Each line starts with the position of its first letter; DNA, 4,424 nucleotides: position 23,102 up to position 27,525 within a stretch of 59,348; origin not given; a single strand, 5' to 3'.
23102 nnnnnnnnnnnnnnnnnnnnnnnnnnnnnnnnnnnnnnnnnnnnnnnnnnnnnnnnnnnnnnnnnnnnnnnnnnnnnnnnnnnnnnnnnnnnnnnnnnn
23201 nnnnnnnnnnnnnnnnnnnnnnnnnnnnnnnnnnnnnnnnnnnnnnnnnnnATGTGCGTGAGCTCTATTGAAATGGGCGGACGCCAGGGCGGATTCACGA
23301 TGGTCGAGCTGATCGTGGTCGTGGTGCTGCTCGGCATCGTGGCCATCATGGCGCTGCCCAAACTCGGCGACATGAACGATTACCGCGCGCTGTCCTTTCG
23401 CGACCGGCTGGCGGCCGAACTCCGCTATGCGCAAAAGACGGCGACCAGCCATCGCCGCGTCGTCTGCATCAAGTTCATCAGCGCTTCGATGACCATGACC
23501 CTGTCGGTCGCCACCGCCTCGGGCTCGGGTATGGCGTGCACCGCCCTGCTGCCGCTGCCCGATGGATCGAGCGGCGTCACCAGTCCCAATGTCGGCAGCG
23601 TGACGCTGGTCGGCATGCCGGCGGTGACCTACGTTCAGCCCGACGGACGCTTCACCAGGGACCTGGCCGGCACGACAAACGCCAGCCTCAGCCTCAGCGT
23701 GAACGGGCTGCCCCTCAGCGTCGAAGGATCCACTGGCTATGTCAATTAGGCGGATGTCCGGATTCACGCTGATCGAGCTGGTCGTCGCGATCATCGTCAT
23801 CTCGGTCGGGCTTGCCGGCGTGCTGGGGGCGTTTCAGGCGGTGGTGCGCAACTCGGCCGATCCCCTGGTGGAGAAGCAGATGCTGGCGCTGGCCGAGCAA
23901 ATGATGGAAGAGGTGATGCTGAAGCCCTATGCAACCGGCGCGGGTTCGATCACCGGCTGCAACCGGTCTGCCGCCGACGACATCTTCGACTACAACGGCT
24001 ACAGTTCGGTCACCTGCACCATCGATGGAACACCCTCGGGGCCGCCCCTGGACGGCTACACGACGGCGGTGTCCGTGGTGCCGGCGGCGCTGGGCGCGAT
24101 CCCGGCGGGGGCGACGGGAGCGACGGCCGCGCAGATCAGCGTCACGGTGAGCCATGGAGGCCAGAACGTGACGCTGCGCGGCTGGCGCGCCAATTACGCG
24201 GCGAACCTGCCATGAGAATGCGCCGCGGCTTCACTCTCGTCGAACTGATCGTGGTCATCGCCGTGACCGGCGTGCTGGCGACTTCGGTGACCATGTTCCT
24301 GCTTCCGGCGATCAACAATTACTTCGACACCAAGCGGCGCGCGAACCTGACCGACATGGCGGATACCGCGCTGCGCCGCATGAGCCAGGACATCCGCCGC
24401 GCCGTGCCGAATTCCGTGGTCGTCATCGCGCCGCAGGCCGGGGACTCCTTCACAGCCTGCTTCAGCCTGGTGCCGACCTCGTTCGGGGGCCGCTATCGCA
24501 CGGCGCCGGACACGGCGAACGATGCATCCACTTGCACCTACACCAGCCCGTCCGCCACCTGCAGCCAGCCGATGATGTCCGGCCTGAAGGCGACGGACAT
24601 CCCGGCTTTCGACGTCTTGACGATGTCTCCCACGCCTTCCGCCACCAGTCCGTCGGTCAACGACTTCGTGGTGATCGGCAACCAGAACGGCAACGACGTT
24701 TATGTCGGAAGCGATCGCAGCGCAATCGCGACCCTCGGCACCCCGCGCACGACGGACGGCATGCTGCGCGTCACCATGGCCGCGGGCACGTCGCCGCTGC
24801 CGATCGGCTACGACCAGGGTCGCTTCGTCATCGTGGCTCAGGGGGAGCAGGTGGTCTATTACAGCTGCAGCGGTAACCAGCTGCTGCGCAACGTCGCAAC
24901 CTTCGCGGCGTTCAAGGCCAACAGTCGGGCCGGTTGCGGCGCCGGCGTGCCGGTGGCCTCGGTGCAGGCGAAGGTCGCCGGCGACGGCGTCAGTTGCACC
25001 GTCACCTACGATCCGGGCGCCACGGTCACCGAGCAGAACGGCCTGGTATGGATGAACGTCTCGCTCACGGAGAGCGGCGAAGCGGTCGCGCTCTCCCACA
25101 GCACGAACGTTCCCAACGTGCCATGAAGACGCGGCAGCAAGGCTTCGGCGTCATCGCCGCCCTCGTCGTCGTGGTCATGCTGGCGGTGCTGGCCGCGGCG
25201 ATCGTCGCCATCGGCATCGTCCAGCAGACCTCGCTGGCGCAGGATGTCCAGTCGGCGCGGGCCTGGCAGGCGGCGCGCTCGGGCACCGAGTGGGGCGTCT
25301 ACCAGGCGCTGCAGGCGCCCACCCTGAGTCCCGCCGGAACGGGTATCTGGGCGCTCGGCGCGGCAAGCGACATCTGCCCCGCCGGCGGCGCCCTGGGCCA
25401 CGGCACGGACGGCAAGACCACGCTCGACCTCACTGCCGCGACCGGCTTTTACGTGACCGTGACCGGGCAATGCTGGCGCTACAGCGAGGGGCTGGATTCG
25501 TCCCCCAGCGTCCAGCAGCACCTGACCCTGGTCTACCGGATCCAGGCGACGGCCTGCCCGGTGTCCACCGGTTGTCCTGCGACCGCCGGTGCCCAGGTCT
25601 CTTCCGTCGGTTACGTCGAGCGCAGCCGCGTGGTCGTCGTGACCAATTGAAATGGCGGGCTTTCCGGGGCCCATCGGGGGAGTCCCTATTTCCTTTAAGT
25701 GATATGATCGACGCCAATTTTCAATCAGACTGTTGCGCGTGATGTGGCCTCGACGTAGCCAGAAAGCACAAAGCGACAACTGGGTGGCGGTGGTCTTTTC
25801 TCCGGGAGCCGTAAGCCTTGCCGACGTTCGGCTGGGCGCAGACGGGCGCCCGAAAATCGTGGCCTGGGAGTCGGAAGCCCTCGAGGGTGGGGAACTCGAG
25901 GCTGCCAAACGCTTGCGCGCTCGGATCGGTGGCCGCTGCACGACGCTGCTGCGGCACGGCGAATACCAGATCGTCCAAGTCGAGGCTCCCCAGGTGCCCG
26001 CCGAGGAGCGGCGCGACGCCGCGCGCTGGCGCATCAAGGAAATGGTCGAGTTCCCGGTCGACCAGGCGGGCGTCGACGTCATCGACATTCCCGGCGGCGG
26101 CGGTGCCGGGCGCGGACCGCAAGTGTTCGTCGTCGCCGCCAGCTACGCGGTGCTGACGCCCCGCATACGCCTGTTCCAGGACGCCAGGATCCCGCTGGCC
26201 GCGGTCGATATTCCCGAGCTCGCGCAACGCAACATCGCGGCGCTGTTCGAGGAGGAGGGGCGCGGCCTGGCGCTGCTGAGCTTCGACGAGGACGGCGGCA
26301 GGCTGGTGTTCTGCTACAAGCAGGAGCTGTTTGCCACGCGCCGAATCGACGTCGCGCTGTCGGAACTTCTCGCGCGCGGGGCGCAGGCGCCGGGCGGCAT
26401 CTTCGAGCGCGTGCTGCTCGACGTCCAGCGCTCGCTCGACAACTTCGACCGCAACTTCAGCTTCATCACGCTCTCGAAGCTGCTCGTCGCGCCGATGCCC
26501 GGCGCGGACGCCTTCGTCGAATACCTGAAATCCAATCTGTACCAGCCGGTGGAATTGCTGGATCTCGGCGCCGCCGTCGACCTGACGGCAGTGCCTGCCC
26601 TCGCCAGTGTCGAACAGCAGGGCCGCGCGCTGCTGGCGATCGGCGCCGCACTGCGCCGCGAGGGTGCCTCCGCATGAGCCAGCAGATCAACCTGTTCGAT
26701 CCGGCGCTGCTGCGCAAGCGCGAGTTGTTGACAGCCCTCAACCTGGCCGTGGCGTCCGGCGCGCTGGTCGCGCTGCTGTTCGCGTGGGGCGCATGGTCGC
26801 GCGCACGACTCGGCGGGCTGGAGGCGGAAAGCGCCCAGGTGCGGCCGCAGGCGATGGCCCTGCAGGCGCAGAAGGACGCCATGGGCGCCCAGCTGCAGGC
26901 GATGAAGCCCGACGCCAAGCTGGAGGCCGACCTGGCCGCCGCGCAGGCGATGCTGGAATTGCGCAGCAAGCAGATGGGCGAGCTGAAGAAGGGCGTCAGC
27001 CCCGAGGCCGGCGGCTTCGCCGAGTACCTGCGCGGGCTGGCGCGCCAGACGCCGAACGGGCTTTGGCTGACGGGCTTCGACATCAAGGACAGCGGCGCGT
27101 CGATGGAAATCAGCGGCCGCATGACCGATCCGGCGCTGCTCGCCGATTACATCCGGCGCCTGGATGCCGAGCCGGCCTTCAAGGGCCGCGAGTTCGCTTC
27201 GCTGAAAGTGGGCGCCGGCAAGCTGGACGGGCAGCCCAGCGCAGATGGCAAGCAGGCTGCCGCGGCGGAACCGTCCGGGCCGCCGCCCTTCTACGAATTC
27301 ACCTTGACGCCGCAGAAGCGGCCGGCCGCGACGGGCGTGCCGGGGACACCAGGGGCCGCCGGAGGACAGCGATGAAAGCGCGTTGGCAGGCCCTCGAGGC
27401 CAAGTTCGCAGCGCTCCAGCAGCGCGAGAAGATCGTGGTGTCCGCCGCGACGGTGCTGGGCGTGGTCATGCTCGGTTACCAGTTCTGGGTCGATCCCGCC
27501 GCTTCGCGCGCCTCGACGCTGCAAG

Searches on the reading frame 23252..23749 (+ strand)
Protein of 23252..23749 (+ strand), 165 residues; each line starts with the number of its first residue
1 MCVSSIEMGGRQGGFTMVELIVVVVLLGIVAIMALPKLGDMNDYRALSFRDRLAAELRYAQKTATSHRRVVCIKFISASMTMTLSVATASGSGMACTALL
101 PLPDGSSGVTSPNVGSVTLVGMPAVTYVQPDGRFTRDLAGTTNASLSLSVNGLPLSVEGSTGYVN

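Call 3: search_protein_families(library=pfam, proteins=[window:23252-23749:+], max_evalue=0.01)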
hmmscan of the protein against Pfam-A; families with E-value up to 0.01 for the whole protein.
window:23252-23749:+ (165 aa): 1 family
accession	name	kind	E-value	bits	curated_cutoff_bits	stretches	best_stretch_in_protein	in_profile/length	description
PF07963.17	N_methyl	-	9.2e-07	28.6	21.2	1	11-35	3-27/27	Prokaryotic N-terminal methylation motif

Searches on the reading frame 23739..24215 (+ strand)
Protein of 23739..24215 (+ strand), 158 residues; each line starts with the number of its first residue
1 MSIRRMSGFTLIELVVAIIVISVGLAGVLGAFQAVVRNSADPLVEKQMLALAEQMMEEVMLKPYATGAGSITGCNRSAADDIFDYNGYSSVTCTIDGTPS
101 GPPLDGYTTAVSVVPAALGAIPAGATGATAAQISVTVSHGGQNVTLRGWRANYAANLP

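Call 3: search_protein_families(library=pfam, proteins=[window:23739-24215:+], max_evalue=0.01)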
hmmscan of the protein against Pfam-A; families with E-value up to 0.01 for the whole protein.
window:23739-24215:+ (158 aa): 1 family
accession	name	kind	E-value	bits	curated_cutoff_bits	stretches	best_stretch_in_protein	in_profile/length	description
PF07963.17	N_methyl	-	5.8e-07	29.3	21.2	1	4-29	2-27/27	Prokaryotic N-terminal methylation motif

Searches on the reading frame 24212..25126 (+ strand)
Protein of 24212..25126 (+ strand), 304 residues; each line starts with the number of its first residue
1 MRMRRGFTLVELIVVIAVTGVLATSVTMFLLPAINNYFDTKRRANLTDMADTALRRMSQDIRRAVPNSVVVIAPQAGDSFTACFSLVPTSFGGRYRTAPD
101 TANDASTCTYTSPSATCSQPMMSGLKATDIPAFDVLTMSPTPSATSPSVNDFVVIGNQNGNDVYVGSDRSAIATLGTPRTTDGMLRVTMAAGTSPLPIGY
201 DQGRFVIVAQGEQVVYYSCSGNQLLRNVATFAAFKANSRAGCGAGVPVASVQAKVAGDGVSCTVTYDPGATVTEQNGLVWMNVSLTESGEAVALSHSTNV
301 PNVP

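Call 3: search_protein_families(library=pfam, proteins=[window:24212-25126:+], max_evalue=0.01)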
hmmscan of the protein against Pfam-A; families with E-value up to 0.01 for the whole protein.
window:24212-25126:+ (304 aa): 1 family
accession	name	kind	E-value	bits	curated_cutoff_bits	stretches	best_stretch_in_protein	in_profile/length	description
PF07963.17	N_methyl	-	8.7e-08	31.9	21.2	1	1-26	1-26/27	Prokaryotic N-terminal methylation motif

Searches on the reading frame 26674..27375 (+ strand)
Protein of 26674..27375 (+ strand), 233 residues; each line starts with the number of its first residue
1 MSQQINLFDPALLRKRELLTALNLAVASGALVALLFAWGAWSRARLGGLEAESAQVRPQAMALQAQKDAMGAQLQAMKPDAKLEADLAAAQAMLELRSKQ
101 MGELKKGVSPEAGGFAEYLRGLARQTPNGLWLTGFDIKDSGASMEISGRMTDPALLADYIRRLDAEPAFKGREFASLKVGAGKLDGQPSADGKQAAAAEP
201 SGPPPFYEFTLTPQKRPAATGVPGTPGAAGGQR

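Call 48: search_protein_families(library=pfam, proteins=[window:26674-27375:+], max_evalue=0.00001)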
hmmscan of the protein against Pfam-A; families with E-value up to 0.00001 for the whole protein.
window:26674-27375:+ (233 aa): 1 family
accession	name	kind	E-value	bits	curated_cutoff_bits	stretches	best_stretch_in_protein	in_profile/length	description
PF05137.18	PilN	-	3.8e-10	40.1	22.8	1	118-181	2-63/78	Fimbrial assembly protein (PilN)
